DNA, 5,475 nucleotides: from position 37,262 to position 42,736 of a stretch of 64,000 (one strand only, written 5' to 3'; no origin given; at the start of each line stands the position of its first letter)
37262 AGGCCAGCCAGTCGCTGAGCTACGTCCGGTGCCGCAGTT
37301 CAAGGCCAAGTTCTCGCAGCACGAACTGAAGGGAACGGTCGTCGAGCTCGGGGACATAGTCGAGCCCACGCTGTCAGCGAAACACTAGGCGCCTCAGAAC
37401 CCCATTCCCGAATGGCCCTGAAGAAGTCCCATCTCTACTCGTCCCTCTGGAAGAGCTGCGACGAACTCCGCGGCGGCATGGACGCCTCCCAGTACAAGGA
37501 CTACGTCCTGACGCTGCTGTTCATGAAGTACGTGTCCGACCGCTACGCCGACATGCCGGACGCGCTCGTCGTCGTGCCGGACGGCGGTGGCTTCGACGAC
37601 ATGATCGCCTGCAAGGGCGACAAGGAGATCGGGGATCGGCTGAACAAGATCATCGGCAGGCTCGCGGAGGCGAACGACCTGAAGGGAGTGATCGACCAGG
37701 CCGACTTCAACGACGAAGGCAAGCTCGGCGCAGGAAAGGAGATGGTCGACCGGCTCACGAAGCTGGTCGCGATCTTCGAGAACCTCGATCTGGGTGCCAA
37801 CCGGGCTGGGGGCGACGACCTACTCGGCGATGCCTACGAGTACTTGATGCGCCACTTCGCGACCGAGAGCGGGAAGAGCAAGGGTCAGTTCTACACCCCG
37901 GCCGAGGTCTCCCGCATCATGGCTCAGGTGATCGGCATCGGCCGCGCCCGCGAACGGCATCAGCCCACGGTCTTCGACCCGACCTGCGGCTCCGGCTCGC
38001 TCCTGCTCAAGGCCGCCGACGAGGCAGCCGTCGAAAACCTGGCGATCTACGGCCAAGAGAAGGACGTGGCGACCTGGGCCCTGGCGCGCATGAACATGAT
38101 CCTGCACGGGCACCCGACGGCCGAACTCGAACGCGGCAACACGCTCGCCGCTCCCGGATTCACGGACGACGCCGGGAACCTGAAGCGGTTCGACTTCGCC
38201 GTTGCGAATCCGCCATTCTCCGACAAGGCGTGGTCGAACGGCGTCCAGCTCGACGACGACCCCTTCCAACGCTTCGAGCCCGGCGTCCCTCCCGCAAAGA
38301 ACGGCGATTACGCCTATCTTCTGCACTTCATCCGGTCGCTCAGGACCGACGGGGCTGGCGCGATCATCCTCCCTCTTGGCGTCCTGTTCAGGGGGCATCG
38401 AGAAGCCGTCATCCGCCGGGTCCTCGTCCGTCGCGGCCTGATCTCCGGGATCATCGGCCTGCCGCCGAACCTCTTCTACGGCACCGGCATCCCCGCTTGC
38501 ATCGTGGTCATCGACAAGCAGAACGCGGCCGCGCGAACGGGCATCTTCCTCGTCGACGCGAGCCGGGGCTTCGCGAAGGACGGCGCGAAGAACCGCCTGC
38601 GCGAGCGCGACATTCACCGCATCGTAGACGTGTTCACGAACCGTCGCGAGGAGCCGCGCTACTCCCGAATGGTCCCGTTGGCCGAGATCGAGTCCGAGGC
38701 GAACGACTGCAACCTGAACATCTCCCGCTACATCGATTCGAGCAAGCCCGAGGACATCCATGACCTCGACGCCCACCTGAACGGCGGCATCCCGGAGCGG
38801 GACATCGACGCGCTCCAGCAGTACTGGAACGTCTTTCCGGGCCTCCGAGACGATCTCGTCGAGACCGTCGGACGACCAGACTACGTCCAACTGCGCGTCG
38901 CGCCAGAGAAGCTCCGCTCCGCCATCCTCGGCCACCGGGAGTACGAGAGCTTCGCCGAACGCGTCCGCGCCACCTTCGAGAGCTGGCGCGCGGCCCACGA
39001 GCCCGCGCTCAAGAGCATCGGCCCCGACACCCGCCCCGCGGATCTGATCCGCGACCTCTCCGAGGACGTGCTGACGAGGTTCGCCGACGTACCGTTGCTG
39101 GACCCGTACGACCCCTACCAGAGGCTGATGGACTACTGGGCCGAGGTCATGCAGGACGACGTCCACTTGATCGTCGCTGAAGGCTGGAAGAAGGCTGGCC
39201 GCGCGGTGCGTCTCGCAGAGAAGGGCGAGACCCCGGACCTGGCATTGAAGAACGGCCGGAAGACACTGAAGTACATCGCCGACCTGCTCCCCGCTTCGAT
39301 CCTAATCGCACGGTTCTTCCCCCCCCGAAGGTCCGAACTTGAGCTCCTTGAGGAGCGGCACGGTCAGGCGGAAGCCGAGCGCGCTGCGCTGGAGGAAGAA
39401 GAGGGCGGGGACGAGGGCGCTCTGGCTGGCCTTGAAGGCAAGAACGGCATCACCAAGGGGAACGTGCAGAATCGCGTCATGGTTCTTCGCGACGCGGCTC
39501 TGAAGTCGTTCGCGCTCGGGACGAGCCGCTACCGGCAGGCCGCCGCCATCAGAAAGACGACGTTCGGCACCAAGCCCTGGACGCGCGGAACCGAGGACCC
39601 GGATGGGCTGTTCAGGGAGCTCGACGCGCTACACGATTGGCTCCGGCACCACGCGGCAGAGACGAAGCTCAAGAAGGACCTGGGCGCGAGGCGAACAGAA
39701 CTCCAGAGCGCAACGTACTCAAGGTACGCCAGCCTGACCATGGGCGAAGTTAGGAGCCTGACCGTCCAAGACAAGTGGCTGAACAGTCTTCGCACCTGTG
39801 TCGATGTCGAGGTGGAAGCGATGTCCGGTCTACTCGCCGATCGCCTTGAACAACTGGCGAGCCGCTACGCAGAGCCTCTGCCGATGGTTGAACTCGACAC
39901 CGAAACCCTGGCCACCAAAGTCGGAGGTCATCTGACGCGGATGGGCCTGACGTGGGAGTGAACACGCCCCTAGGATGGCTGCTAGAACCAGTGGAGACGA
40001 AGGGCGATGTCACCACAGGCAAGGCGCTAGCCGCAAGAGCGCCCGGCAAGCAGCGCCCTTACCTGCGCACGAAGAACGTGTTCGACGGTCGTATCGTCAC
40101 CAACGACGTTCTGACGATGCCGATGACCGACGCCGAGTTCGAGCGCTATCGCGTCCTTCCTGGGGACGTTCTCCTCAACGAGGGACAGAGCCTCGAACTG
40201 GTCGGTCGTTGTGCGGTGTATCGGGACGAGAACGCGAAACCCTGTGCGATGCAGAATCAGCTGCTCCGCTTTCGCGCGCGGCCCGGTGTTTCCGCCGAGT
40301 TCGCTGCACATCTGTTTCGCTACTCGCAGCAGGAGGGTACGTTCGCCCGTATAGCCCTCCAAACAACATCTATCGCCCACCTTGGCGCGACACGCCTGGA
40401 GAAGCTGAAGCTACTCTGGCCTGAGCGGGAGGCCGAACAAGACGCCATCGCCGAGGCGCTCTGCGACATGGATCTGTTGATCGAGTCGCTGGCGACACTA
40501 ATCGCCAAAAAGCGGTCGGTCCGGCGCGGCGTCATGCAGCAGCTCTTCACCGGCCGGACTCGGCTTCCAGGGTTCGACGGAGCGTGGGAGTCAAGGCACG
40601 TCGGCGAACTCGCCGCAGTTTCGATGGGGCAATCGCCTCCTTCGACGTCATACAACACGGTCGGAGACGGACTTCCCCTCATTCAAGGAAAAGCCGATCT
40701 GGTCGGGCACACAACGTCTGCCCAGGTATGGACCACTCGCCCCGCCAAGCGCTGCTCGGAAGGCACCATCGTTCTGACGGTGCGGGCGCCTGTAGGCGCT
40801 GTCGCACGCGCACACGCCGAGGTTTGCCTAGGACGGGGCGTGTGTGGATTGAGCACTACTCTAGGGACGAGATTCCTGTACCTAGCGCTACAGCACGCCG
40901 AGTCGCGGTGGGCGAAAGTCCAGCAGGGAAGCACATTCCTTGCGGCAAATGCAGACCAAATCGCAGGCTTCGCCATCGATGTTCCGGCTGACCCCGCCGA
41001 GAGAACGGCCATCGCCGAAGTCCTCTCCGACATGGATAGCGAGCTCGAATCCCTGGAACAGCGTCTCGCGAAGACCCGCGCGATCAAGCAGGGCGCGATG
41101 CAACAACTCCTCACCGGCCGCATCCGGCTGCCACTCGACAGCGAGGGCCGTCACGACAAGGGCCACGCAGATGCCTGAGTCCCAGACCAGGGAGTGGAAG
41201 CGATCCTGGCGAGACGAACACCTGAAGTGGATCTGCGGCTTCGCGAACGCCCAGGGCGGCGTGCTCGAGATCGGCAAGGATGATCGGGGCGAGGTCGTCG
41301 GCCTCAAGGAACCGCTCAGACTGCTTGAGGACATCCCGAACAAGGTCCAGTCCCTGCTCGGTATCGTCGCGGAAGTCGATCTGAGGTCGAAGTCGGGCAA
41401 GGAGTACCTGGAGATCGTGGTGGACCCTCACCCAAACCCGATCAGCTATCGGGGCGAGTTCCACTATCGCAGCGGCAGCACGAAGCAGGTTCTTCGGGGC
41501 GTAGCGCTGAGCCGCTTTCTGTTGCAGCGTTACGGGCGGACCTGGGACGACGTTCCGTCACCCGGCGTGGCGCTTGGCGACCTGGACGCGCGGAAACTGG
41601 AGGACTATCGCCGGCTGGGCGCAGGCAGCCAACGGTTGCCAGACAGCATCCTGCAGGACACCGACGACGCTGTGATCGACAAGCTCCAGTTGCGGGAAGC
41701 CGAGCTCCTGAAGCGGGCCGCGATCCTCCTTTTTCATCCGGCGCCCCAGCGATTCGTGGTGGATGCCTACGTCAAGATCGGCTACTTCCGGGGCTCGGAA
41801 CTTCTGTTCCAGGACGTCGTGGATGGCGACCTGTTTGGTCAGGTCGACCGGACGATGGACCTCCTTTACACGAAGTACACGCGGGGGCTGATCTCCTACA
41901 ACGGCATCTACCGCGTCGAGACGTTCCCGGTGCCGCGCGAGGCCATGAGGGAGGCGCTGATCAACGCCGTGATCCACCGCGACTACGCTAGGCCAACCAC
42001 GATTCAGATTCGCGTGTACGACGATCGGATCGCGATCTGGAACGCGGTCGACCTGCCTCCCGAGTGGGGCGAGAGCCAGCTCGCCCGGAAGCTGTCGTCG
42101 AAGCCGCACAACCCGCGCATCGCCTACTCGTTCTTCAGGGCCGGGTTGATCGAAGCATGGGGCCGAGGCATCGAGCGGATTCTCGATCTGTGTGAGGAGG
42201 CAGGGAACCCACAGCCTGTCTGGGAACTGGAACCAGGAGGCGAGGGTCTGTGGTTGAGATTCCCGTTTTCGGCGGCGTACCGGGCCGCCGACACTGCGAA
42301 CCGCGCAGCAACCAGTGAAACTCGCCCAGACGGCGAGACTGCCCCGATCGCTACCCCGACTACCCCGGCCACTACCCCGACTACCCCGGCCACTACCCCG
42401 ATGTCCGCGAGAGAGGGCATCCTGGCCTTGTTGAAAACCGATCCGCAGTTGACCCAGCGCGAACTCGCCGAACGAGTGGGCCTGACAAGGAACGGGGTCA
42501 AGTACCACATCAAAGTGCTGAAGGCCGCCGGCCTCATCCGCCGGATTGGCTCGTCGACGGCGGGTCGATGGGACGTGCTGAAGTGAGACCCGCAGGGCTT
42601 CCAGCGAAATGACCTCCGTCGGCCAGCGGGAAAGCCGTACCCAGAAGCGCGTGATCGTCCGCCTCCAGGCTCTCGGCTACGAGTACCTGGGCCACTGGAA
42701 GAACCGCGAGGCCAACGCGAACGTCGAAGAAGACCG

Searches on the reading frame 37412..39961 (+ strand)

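Call 12: search_protein_families(library=pfam, proteins=[window:37412-39961:+], max_evalue=0.001)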
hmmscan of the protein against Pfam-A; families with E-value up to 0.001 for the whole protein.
window:37412-39961:+ (849 aa): 2 families
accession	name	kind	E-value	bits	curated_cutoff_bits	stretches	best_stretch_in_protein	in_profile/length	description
PF02384.22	N6_Mtase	-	9.7e-94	314.6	20.4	1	135-447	3-309/311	N-6 DNA Methylase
PF12161.14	HsdM_N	-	5.1e-16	60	24.5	1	10-122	3-135/135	HsdM N-terminal domain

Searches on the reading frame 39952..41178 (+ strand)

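Call 12: search_protein_families(library=pfam, proteins=[window:39952-41178:+], max_evalue=0.001)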
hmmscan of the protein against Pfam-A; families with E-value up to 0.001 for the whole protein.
window:39952-41178:+ (408 aa): 1 family
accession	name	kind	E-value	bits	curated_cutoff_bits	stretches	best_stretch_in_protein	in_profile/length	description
PF01420.25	Methylase_S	-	6.1e-18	66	22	1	212-371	4-162/168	Type I restriction modification DNA specificity domain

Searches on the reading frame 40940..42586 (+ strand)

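Call 12: search_protein_families(library=pfam, proteins=[window:40940-42586:+], max_evalue=0.001)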
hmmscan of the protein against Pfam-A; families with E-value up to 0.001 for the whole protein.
window:40940-42586:+ (548 aa): 11 families
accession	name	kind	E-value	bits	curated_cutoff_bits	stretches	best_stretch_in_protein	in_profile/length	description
PF13749.12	HATPase_c_4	-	2.6e-17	63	26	1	354-430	3-80/89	Putative ATP-dependent DNA helicase recG C-terminal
PF13412.12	HTH_24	-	1.7e-12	47.1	21.9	1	493-534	7-48/48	Winged helix-turn-helix DNA-binding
PF04326.19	SLFN_AlbA_2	-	1.7e-10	41.9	25.3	1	80-184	1-116/118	Schlafen, AlbA_2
PF12840.13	HTH_20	-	3.2e-08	33.9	27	1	494-535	9-50/51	Helix-turn-helix domain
PF12802.13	MarR_2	-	3.4e-08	34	27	1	494-543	10-60/61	MarR family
PF08279.18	HTH_11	-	1.4e-05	25.3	25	1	494-532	5-44/55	HTH domain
PF13545.12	HTH_Crp_2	-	3.5e-05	24.1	27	1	501-537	20-56/70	Crp-like helix-turn-helix domain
PF13404.12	HTH_AsnC-type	-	0.00017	21.8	27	1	494-522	8-36/42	AsnC-type helix-turn-helix domain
PF01022.26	HTH_5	-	0.00044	20.5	22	0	493-534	6-46/47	Bacterial regulatory protein, arsR family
PF01047.28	MarR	-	0.00083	19.6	24.6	0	494-536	8-50/59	MarR family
PF09339.16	HTH_IclR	-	0.00085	19.5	22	0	494-535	8-50/52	IclR helix-turn-helix domain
